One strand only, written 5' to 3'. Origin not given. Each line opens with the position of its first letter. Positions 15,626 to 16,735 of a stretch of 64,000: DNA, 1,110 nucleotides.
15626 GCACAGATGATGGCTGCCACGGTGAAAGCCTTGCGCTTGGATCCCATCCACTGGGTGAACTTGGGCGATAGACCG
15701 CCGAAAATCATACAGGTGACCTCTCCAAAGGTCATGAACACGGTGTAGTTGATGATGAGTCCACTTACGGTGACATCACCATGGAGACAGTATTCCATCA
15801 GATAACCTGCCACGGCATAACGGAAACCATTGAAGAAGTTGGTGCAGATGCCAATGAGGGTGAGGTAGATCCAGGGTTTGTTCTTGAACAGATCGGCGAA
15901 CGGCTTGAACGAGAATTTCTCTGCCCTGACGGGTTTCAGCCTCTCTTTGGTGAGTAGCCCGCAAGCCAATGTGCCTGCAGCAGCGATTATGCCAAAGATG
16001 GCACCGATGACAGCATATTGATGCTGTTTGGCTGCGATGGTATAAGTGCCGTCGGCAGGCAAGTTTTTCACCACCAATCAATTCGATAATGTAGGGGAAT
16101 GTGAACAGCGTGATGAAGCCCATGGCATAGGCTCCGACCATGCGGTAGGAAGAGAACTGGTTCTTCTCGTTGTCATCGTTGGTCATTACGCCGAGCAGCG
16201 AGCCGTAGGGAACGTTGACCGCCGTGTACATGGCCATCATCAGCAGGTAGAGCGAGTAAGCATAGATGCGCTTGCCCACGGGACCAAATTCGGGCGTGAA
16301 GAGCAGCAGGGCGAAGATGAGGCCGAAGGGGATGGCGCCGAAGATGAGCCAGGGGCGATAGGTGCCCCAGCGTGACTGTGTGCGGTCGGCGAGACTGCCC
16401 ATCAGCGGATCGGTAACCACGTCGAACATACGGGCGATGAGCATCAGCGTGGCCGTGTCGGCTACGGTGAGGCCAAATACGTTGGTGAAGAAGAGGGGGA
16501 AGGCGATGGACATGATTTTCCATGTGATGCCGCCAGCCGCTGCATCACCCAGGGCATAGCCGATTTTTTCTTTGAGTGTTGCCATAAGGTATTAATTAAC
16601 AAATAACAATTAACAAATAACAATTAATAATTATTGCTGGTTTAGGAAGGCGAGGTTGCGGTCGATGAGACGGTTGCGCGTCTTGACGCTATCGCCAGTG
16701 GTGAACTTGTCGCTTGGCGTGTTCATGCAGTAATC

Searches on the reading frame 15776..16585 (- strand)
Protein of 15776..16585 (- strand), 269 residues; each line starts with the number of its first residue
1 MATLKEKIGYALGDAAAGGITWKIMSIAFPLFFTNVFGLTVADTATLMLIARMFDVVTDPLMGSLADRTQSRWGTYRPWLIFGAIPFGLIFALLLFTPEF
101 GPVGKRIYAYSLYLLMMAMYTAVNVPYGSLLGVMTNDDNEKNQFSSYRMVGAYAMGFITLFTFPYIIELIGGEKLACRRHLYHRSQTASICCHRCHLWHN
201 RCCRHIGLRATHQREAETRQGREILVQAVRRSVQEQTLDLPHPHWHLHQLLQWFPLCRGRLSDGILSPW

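Call 82: search_protein_families(library=pfam, proteins=[window:15776-16585:-], max_evalue=0.01)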
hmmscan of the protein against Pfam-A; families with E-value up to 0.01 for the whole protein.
window:15776-16585:- (269 aa): 4 families
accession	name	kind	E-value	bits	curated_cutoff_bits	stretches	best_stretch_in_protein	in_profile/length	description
PF13347.12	MFS_2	-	1.9e-39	135.9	27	1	9-172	1-163/427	MFS/sugar transport protein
PF12832.13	MFS_1_like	-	3.9e-06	26.6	25.2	1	36-174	28-156/373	MFS_1 like family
PF07690.21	MFS_1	-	0.0001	21.8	33.4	1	16-153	212-341/347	Major Facilitator Superfamily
PF11700.14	ATG22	-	0.00013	21.3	24.1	1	36-143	62-164/482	Vacuole effluxer Atg22 like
